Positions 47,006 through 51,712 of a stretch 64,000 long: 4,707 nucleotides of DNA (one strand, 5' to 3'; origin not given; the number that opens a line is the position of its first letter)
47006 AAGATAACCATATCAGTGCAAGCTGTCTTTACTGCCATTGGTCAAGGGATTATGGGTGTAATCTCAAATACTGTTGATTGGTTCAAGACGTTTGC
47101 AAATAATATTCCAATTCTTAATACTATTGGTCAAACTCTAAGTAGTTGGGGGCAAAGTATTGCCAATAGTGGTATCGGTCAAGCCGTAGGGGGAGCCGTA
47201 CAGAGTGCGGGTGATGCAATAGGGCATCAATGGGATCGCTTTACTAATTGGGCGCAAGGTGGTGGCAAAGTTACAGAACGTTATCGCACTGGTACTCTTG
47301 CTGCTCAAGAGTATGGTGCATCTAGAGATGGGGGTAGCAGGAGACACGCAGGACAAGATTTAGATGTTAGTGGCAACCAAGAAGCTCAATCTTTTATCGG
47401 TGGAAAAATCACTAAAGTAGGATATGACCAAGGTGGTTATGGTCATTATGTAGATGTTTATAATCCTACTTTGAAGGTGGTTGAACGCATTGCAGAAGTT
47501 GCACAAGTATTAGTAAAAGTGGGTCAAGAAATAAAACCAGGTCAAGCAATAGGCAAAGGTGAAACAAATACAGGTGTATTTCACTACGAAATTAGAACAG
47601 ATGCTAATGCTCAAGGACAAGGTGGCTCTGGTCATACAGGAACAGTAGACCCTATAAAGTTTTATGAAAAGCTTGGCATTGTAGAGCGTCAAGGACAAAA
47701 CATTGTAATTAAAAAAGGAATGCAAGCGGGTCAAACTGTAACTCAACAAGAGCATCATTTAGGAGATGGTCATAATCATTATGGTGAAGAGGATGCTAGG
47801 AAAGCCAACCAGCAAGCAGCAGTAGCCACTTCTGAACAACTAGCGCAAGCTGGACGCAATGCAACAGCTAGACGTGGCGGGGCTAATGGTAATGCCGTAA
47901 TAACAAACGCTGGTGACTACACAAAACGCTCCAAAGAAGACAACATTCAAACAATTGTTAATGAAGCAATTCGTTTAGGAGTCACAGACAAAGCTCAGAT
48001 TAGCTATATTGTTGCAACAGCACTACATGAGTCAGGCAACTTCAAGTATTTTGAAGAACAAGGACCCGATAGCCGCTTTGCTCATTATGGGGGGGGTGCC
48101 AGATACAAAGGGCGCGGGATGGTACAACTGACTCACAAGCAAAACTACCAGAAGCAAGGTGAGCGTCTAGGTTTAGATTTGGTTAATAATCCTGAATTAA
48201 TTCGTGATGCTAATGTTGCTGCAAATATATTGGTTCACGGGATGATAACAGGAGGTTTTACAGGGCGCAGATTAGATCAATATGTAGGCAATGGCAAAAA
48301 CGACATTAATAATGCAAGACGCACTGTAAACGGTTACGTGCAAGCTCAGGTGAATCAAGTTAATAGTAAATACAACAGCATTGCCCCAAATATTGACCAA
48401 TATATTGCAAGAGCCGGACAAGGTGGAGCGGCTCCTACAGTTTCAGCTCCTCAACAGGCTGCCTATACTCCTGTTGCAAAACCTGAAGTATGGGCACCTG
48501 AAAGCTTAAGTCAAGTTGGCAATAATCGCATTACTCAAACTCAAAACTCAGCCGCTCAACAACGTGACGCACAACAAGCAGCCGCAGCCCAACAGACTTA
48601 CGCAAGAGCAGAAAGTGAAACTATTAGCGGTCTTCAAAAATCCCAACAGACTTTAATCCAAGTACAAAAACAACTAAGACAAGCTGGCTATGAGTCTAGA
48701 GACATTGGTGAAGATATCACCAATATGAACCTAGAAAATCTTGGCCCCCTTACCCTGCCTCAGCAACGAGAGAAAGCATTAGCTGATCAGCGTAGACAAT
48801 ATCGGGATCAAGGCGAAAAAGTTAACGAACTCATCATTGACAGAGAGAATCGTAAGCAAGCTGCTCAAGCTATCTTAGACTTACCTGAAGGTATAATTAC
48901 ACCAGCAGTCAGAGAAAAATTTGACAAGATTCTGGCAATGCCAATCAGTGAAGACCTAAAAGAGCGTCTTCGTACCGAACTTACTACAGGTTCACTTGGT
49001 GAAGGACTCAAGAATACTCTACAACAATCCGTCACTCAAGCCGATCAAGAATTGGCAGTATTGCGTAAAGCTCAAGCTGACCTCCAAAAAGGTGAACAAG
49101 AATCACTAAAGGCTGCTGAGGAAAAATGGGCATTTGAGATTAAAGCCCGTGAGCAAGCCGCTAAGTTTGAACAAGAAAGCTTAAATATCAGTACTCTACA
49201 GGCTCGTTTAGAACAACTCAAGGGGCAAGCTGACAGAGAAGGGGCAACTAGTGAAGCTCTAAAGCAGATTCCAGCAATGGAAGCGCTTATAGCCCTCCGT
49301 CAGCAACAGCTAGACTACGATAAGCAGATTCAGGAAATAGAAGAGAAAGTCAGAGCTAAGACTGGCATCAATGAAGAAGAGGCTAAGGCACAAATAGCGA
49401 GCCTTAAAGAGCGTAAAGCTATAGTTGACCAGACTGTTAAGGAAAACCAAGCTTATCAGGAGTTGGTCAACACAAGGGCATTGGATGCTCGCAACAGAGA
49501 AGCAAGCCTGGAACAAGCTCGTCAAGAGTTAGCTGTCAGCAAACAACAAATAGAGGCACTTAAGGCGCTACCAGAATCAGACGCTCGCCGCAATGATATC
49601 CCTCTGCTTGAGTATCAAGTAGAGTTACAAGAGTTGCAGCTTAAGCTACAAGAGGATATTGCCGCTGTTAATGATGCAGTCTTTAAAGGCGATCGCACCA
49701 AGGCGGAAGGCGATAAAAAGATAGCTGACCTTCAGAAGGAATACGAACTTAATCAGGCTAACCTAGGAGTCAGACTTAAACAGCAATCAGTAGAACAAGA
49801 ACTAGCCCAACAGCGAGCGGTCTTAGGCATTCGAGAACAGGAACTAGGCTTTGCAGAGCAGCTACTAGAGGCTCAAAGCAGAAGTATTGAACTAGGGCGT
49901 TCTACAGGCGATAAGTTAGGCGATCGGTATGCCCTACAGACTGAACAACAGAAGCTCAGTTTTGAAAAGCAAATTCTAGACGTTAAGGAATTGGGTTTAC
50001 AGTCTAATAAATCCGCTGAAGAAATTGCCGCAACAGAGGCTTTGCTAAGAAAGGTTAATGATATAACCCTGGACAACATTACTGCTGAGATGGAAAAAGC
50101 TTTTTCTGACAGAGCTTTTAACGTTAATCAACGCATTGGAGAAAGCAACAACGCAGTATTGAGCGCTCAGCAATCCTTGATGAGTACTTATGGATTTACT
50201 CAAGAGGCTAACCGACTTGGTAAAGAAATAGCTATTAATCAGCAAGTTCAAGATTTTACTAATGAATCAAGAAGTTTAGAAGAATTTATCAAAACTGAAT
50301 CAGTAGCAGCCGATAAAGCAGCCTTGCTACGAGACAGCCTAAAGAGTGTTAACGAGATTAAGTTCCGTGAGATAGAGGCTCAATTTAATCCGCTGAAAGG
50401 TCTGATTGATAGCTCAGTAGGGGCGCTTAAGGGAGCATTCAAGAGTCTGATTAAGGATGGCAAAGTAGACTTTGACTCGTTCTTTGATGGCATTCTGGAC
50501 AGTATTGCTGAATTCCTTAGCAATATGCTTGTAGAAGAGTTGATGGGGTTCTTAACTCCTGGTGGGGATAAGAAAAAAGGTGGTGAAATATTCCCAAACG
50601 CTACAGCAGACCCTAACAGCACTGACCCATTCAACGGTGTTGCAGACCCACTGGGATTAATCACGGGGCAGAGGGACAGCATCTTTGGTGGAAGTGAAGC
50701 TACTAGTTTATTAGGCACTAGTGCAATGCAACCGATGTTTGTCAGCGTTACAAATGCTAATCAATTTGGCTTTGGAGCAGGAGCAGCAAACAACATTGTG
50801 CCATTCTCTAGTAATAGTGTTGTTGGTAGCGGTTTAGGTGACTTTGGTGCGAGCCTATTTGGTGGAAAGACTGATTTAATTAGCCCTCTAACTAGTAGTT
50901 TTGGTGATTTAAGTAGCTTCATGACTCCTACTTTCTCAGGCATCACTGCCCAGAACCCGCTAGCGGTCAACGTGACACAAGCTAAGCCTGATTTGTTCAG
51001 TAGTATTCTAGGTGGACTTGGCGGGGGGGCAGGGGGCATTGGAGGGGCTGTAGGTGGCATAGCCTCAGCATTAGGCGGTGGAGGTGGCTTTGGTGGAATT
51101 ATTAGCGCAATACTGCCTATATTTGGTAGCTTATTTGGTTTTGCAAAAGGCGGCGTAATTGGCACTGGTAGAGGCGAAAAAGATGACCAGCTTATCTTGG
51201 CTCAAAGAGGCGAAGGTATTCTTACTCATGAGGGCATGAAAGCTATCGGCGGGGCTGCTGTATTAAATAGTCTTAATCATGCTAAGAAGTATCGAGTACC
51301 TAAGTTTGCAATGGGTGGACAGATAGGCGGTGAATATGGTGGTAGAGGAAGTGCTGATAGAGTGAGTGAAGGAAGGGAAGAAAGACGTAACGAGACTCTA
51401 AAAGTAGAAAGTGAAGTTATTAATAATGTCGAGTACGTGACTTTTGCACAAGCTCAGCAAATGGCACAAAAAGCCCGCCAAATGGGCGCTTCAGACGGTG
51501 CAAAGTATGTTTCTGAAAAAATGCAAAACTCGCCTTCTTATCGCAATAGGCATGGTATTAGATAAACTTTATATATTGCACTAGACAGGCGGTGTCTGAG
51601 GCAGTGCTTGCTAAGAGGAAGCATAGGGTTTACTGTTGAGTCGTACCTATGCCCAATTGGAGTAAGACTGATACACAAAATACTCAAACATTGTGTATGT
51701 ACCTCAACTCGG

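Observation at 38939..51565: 12.6-kb single gene for a tape-measure-like protein with at least five enzyme-type modules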

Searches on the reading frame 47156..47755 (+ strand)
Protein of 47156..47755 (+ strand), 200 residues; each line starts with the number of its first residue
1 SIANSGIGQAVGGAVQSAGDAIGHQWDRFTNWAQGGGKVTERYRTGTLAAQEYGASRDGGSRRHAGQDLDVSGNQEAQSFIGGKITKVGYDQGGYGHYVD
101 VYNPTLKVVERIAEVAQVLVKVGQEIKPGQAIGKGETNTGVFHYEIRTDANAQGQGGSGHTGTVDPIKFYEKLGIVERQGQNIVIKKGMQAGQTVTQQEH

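Call 85: search_solved_structures(query=window:47156-47755:+, max_evalue=1, show_alignments=3)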
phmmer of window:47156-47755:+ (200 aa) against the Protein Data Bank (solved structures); distinct sequences matched with E-value up to 1: 5.
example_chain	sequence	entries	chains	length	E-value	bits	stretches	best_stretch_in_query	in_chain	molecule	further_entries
9k2v_E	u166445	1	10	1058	1.5e-06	31.4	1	61-172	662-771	Internal protein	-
5j1l_A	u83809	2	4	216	0.00029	24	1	63-147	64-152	ToxR-activated gene (TagE)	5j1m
5gt1_A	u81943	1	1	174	0.0077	19.4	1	25-152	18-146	Choline binding protein A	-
2b44_A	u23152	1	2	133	0.049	16.7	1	46-170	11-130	Glycyl-glycine endopeptidase lytM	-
2b0p_A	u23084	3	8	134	0.05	16.7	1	46-170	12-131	Glycyl-glycine endopeptidase lytM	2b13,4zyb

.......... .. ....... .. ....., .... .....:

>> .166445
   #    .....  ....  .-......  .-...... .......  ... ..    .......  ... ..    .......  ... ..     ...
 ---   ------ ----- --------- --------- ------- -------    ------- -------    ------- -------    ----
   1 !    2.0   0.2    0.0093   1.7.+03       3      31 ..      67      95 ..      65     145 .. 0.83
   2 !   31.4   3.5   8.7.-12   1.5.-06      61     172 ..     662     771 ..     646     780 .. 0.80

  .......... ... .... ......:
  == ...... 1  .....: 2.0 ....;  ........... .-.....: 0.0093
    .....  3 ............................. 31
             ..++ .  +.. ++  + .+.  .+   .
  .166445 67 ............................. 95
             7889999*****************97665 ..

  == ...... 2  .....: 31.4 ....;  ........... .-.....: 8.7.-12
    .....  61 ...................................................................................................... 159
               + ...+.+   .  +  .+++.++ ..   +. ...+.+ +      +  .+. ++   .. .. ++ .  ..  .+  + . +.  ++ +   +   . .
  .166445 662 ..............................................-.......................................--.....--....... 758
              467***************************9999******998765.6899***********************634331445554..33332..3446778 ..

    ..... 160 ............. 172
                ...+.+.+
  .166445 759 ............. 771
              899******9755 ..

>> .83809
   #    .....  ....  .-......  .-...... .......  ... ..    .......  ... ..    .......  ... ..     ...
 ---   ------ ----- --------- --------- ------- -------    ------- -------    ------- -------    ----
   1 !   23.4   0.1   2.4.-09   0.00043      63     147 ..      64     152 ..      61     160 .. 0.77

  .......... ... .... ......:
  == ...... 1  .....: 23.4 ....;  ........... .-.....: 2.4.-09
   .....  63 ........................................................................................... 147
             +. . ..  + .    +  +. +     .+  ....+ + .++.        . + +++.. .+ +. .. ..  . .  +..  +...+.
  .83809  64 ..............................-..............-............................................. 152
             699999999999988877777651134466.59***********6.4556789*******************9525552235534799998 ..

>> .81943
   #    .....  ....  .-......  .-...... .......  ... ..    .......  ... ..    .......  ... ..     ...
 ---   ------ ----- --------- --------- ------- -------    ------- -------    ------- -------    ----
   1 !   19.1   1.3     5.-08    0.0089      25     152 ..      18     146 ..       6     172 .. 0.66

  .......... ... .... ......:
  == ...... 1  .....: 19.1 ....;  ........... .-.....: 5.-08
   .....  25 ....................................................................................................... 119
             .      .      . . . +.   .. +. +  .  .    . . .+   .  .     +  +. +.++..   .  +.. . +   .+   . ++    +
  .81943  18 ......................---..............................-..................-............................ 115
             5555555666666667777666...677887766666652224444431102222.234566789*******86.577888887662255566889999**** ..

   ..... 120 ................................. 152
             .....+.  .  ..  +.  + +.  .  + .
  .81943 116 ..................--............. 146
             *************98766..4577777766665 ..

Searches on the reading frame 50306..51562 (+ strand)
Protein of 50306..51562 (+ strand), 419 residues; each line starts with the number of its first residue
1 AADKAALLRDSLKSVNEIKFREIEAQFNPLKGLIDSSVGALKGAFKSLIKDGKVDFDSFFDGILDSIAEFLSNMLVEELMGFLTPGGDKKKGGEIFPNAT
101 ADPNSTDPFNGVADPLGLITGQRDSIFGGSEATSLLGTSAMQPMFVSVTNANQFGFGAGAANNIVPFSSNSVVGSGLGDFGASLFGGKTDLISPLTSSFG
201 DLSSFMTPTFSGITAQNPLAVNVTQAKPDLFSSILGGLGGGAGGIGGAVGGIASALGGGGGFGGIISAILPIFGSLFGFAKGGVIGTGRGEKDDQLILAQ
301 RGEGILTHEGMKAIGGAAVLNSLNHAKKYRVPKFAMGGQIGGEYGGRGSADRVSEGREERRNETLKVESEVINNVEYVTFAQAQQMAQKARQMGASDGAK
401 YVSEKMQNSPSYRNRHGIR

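Call 26: search_protein_families(library=pfam, proteins=[window:50306-51562:+], max_evalue=5)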
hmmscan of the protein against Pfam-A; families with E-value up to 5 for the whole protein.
window:50306-51562:+ (419 aa): 2 families
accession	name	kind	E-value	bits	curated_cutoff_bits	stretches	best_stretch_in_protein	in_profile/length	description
PF09718.15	Tape_meas_lam_C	-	0.0014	19.1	23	1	33-77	28-72/76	Lambda phage tail tape-measure protein (Tape_meas_lam_C)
PF20155.4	TMP_3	-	0.02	15.1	41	1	20-69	111-160/192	Tape measure protein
